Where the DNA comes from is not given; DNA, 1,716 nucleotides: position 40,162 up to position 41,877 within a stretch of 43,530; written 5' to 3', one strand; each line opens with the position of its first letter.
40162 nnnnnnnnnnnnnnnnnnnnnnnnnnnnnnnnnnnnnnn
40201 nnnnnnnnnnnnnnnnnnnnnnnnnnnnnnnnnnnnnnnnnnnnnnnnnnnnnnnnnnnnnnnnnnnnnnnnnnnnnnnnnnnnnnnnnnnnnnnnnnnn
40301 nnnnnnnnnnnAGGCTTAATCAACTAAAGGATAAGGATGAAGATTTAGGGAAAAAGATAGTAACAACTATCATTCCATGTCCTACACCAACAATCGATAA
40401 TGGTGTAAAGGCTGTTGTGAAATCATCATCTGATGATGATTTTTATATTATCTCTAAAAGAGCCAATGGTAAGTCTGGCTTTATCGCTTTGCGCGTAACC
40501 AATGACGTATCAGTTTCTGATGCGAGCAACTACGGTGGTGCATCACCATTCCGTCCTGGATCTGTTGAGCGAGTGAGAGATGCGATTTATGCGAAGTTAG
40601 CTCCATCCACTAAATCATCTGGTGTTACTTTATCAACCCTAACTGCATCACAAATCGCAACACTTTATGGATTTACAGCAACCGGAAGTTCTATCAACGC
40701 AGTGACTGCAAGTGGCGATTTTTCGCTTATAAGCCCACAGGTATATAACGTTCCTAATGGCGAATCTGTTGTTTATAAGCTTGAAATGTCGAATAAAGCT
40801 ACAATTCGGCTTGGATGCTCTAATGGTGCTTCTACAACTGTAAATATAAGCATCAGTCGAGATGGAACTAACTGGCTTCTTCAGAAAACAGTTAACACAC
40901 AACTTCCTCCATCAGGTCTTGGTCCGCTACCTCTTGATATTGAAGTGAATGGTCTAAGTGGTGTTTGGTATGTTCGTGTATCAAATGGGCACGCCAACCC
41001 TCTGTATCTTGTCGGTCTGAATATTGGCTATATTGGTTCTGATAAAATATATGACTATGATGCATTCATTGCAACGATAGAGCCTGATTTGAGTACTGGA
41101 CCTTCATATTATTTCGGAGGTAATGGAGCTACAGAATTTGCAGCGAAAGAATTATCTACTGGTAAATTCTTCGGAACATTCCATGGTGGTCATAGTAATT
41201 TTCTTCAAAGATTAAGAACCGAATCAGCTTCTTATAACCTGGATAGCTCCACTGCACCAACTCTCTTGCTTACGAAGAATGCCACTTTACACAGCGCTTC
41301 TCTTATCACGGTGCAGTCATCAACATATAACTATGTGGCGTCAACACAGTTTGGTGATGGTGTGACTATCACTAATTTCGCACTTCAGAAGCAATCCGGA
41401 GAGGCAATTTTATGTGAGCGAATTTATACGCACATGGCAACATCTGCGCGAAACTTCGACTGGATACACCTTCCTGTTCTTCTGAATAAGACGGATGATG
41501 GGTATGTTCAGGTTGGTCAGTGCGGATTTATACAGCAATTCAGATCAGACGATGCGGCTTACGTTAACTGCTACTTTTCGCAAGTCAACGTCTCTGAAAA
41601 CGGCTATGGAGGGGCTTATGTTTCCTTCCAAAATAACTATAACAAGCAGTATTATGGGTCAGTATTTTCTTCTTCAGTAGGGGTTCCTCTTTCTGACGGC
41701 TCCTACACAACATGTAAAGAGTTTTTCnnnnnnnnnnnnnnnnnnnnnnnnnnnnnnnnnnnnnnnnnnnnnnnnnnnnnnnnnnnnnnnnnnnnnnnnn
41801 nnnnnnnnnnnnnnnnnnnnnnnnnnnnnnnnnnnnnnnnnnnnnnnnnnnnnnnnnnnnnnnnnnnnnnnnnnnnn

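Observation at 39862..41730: Mosaic tail fibre: conserved N-terminal anchor joined to an AT-rich C-terminal receptor-binding region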

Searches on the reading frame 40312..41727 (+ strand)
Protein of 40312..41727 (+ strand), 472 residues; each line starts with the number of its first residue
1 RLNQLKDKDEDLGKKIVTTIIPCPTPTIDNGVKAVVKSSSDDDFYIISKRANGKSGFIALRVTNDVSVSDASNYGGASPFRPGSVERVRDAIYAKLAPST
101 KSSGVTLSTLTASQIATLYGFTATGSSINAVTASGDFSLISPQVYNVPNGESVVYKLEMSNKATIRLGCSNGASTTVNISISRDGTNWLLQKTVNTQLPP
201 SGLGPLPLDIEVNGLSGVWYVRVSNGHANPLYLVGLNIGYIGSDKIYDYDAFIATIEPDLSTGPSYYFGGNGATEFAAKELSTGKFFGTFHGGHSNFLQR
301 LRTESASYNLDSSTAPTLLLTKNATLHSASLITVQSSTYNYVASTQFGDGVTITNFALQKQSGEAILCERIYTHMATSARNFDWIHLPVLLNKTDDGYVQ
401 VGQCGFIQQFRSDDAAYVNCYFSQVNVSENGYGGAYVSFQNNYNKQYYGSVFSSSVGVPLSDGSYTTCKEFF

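Call 10: find_homologous_proteins(query=window:40312-41727:+, max_evalue=0.001)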
Query window:40312-41727:+ (472 aa): 29 proteins with E <= 0.001 among 8000 candidates.
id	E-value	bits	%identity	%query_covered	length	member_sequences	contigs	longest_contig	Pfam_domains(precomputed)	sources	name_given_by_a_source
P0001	0.0e+0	1048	100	100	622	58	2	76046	PF18668.7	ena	-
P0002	1.3e-270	916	86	100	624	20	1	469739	PF18668.7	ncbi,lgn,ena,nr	ncbi:head-binding protein [Enterobacter hormaechei]|nr:head-binding protein [Enterobacter hormaechei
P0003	1.1e-206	705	67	100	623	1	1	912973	PF18668.7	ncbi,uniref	ncbi:phage head-binding domain-containing protein [Siccibacter turicensis]|uniref:tail fiber/spike d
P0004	5.6e-205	700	66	100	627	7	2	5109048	PF18668.7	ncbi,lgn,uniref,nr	ncbi:head-binding protein [Citrobacter portucalensis]|uniref:tail fiber/spike domain-containing prot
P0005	2.3e-201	688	66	100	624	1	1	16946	PF18668.7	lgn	-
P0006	1.3e-198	679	64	100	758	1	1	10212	PF18668.7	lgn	-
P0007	1.2e-186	639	62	98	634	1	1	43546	PF18668.7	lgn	-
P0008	4.4e-182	624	60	100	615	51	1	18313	PF09008.16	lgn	-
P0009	8.1e-182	623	61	99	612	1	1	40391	PF09008.16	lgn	-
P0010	4.0e-181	621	60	100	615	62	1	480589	PF09008.16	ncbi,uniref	ncbi:phage head-binding domain-containing protein [Escherichia coli]|uniref:phage head-binding domai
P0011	1.5e-179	616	60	98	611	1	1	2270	-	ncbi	-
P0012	3.9e-168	578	60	97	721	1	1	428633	-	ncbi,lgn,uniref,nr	ncbi:hypothetical protein [Providencia sp. PROV147]|uniref:hypothetical protein n=1 Tax=Providencia 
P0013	1.3e-163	563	100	55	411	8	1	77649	PF18668.7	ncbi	ncbi:TPA: hypothetical protein ACRZCH_001972, partial [Escherichia coli]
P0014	2.7e-120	420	46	96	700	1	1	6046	-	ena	-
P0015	1.6e-119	418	46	95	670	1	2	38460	-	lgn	-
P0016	2.1e-119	418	45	96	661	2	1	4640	PF18668.7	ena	-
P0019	1.8e-116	408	46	95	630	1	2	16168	PF18668.7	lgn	-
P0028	3.1e-79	285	36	97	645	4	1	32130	PF18668.7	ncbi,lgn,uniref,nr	ncbi:hypothetical protein [Providencia sp. PROV147]|uniref:tail fiber/spike domain-containing protei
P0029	6.5e-60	221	34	95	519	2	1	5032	PF18454.8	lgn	-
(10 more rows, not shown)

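Call 45: search_solved_structures(query=A4, max_evalue=10, show_alignments=0)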
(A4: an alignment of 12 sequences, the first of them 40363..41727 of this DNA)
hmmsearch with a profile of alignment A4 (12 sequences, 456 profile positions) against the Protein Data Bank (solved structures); distinct sequences matched with E-value up to 10: 6.
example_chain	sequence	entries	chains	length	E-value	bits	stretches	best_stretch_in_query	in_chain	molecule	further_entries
8qpg_TD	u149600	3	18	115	0.0096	18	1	151-213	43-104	gp30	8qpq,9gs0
4lks_A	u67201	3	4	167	0.086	14.9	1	85-204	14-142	Glycosyl hydrolase, family 31/fibronectin type III domain protein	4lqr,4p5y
7u8t_A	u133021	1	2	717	0.39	12.7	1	101-157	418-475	Mcp1 PxP motif,Putative vacuolar protein sorting-associated protein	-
8zno_E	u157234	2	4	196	1.1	11.2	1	268-296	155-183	Cytochrome b-c1 complex subunit Rieske, mitochondrial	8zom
8bel_D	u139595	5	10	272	1.4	10.9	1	268-296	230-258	Cytochrome b-c1 complex subunit Rieske-1, mitochondrial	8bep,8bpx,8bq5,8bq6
7jrg_E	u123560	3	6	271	2.2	10.2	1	268-296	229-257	Cytochrome b-c1 complex subunit Rieske, mitochondrial | UCR1 (Rieske iron-sulfur protein subunit)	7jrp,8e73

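Call 52: search_protein_representatives(alignment_id=A4)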
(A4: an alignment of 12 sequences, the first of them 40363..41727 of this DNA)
Query: 12 sequences, 456 profile positions. Proteins with E-value up to 0.001 (for the whole library): 210; up to 1e-10: 96; up to 1e-30: 34. The best 150 are listed.
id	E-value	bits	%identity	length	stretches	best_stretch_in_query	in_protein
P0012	3.3e-205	698.7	-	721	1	1-456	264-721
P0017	2.2e-199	679.5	-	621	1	3-456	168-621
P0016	2.8e-194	662.7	-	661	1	3-456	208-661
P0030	1.8e-189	646.8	-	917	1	1-456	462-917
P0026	1.2e-185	634.2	-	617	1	3-456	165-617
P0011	1.3e-182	624.2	-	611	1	1-455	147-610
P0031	5.2e-165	566.2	-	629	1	4-456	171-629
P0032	1.1e-142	492.5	-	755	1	2-456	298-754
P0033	1.6e-138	478.9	-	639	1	2-455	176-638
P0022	2.9e-137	474.7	-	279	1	177-456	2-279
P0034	6.9e-137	473.5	-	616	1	1-455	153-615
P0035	4.1e-134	464.3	-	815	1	2-456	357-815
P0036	5.4e-128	444.1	-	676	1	3-455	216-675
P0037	2.5e-127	441.9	-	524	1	2-456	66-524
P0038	2.3e-125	435.5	-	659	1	2-455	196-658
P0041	7.4e-124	430.5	-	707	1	2-455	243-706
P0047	4.4e-98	345.5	-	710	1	3-456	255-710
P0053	7.8e-52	193.1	-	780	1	8-455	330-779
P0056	7.3e-36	140.4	-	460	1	46-439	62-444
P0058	2.1e-29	119.2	-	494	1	44-440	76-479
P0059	2.6e-29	118.9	-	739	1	4-455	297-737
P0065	1.7e-23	99.6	-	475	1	4-449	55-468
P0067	1.4e-22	96.6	-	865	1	13-438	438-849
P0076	1.5e-18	83.4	-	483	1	10-449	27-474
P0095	2.3e-14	69.6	-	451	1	10-447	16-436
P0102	5.2e-13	65.1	-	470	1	17-435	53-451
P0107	1.8e-12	63.3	-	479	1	10-449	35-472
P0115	2.1e-11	59.8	-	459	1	7-442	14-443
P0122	1.7e-10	56.8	-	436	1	12-437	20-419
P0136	1.6e-09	53.6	-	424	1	16-437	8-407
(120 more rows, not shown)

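Call 53: search_protein_families(library=pfam, proteins=[P0030, P0032, P0035, P0041, P0047, P0053, P0059, P0067, P0008, P0029], max_evalue=0.001)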
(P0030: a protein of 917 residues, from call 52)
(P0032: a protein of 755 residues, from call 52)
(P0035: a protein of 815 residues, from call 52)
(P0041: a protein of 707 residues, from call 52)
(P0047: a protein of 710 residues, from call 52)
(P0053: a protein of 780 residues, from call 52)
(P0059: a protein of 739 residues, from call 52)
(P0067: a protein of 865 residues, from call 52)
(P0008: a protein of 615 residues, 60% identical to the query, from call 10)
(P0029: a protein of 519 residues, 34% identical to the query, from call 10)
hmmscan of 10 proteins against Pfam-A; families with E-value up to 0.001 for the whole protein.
P0030 (917 aa): 0 families

P0032 (755 aa): 1 family
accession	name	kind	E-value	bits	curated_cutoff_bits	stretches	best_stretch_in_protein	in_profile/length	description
PF12571.13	Phage_tail_fib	-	5.3e-22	78.9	23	1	3-157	7-149/150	Phage tail-collar fibre protein, N-terminal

P0035 (815 aa): 1 family
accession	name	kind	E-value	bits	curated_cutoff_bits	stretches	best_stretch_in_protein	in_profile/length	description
PF18338.7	BppL_N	-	0.0002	21.3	25.8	1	21-38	5-22/25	Lower baseplate protein N-terminal domain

P0041 (707 aa): 0 families

P0047 (710 aa): 0 families

P0053 (780 aa): 1 family
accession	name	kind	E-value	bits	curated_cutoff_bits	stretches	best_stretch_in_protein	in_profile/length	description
PF12571.13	Phage_tail_fib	-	1.4e-16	61.2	23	1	8-146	7-143/150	Phage tail-collar fibre protein, N-terminal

P0059 (739 aa): 1 family
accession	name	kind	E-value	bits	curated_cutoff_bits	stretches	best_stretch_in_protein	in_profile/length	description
PF12571.13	Phage_tail_fib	-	4e-27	95.5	23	1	3-157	7-149/150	Phage tail-collar fibre protein, N-terminal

P0067 (865 aa): 0 families

P0008 (615 aa): 1 family
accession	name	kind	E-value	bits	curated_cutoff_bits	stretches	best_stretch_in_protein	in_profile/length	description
PF09008.15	Head_binding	-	7.9e-66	219.8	24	1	1-113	1-113/113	Head binding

P0029 (519 aa): 1 family
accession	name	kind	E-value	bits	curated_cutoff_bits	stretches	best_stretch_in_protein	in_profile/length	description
PF18454.7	Mtd_N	-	1.4e-07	31.7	26.3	1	5-41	1-37/37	Major tropism determinant N-terminal domain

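Call 55: find_encoding_contigs(protein=P0002, flank=6000, max_places=2)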
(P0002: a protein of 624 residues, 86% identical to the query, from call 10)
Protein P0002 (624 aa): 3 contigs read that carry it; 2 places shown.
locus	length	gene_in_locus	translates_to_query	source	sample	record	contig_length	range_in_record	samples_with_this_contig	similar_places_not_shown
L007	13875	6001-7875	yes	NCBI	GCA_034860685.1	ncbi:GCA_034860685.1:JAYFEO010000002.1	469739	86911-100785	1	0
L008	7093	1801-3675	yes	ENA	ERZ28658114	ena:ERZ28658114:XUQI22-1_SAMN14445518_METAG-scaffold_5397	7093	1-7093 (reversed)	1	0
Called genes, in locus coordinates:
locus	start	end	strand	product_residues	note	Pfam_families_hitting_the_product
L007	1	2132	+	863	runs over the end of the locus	-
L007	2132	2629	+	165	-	-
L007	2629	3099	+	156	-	-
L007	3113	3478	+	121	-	PF00877:NLPC_P60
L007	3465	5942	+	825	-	-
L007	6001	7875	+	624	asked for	PF18668:Tail_spike_N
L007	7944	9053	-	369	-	PF01757:Acyl_transf_3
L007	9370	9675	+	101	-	-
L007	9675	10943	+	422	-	PF00817:IMS, PF11799:IMS_C, PF13438:DUF4113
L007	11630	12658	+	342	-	PF00356:LacI, PF00532:Peripla_BP_1, PF13407:Peripla_BP_4, PF13377:Peripla_BP_3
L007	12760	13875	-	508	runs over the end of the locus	PF06097:DUF945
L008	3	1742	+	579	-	?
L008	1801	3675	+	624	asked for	PF18668:Tail_spike_N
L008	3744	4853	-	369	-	PF01757:Acyl_transf_3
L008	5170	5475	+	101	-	-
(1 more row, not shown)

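Call 56: find_encoding_contigs(protein=P0010, flank=6000, max_places=2)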
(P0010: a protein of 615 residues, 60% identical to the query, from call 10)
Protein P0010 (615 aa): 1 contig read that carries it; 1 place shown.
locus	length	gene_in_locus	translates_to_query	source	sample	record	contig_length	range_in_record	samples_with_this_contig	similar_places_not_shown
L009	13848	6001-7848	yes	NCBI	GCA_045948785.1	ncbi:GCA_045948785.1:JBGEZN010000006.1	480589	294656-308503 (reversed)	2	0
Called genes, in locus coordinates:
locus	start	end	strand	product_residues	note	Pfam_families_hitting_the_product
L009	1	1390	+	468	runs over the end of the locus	PF16928:Inj_translocase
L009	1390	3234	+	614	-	PF26808:Phage_P22_gp16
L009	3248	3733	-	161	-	-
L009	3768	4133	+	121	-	-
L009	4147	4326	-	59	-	-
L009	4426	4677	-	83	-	PF03869:Arc, PF22513:FitA-like_RHH, PF11423:Repressor_Mnt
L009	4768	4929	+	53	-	PF03869:Arc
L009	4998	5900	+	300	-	PF10547:P22_AR_N, PF10548:P22_AR_C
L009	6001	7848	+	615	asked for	PF09008:Head_binding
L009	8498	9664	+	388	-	PF00768:Peptidase_S11, PF13354:Beta-lactamase2, PF07943:PBP5_C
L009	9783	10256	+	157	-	PF06445:GyrI-like, PF14526:Cass2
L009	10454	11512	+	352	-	PF04632:FUSC, PF13515:FUSC_2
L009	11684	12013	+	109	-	PF04363:DUF496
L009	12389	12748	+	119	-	-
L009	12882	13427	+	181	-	PF02283:CobU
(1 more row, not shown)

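Call 57: find_encoding_contigs(protein=P0004, flank=6000, max_places=2)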
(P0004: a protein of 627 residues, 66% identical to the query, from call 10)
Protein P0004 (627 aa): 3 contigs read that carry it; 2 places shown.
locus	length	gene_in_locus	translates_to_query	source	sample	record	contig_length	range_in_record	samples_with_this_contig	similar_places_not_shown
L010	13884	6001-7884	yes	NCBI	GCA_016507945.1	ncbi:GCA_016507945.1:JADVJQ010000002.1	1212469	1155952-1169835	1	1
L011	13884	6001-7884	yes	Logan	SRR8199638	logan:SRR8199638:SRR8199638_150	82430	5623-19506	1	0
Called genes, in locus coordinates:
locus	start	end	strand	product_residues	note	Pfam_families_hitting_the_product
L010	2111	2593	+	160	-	-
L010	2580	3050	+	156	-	-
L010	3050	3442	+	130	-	PF00877:NLPC_P60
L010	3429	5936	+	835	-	-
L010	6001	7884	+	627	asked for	PF18668:Tail_spike_N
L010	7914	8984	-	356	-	PF01757:Acyl_transf_3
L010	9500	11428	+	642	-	PF02824:TGS, PF07973:tRNA_SAD, PF00587:tRNA-synt_2b, PF03129:HGTP_anticodon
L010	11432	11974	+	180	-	PF05198:IF3_N, PF00707:IF3_C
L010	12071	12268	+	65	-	PF01632:Ribosomal_L35p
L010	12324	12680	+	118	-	PF00453:Ribosomal_L20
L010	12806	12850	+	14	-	PF28075:PheM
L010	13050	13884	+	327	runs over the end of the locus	PF02912:Phe_tRNA-synt_N, PF01409:tRNA-synt_2d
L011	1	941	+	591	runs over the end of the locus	PF06791:TMP_2 (weak)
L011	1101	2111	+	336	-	-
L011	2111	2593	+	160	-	-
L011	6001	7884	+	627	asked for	PF18668:Tail_spike_N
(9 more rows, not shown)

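Call 59: find_encoding_contigs(protein=P0003, flank=6000, max_places=1)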
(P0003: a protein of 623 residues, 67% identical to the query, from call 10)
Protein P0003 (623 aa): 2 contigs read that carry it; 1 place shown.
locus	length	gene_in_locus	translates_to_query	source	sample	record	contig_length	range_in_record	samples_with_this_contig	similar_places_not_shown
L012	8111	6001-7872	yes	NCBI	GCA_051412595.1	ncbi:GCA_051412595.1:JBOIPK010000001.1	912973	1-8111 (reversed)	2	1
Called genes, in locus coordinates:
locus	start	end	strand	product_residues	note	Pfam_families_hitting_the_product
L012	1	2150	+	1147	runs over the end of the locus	PF20155:TMP_3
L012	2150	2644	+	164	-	-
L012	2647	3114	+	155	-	-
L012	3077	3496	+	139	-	-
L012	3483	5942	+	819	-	-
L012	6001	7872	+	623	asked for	PF18668:Tail_spike_N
